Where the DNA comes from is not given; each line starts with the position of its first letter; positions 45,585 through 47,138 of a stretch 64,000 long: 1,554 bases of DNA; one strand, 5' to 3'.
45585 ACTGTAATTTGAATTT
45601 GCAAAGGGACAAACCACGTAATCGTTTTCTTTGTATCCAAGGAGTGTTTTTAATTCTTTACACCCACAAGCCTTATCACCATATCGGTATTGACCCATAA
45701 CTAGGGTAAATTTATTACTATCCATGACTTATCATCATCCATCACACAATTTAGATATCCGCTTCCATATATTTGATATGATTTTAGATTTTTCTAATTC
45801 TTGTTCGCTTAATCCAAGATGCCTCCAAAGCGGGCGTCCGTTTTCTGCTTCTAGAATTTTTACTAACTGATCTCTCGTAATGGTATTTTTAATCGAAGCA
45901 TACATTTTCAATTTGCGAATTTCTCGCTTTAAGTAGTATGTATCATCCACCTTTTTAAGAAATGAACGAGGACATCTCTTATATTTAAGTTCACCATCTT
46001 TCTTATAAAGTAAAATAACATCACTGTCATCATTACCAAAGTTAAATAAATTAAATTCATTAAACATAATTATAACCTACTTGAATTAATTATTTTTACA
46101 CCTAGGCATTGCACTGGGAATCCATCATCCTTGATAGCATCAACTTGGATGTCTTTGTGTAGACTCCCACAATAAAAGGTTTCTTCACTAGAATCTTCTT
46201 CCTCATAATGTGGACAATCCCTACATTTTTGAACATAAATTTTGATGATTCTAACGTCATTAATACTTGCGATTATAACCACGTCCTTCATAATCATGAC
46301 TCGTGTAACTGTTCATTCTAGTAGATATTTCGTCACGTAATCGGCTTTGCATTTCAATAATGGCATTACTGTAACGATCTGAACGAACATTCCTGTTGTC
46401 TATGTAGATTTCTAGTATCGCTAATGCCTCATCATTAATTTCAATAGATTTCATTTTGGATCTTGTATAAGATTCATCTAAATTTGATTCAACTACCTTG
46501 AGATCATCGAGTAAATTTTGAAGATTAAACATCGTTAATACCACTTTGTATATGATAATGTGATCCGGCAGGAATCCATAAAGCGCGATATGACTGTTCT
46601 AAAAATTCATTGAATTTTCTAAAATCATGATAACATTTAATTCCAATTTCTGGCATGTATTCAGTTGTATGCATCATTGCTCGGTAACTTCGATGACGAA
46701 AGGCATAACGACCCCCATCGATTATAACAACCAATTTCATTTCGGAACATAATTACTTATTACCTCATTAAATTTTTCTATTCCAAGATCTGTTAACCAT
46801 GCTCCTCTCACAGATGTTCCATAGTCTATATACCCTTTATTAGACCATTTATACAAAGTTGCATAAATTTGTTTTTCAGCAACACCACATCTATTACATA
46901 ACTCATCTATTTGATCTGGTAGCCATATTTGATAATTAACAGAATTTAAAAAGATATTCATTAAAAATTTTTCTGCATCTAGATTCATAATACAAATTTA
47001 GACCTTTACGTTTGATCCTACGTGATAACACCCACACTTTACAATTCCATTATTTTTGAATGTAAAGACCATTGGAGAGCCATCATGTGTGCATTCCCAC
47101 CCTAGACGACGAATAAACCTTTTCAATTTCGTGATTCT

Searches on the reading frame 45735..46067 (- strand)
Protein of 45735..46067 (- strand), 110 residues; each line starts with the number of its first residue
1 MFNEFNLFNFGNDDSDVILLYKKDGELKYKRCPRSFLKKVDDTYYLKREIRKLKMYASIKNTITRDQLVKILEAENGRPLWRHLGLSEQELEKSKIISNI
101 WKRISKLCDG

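Call 66: search_protein_families(library=pfam, max_evalue=1, proteins=[window:45735-46067:-])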
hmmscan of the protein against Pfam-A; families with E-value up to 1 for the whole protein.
window:45735-46067:- (110 aa): 1 family
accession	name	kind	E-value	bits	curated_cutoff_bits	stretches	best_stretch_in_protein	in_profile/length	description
PF07308.18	DUF1456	-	0.086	13.5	27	0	1-39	19-57/68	Protein of unknown function (DUF1456)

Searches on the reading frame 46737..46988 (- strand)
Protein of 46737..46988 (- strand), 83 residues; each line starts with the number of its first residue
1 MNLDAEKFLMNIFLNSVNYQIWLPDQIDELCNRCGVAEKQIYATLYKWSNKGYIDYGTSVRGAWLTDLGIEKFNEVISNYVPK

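Call 66: search_protein_families(library=pfam, max_evalue=1, proteins=[window:46737-46988:-])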
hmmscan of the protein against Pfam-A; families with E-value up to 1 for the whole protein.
window:46737-46988:- (83 aa): 1 family
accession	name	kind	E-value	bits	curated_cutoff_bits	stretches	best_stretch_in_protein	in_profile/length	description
PF13022.12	HTH_Tnp_1_2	-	0.0063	17.1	27.9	1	27-67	29-66/122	Helix-turn-helix of insertion element transposase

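Call 91: search_protein_families(library=phrogs, max_evalue=0.01, proteins=[window:46737-46988:-])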
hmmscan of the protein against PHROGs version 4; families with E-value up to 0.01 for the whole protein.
window:46737-46988:- (83 aa): 0 families
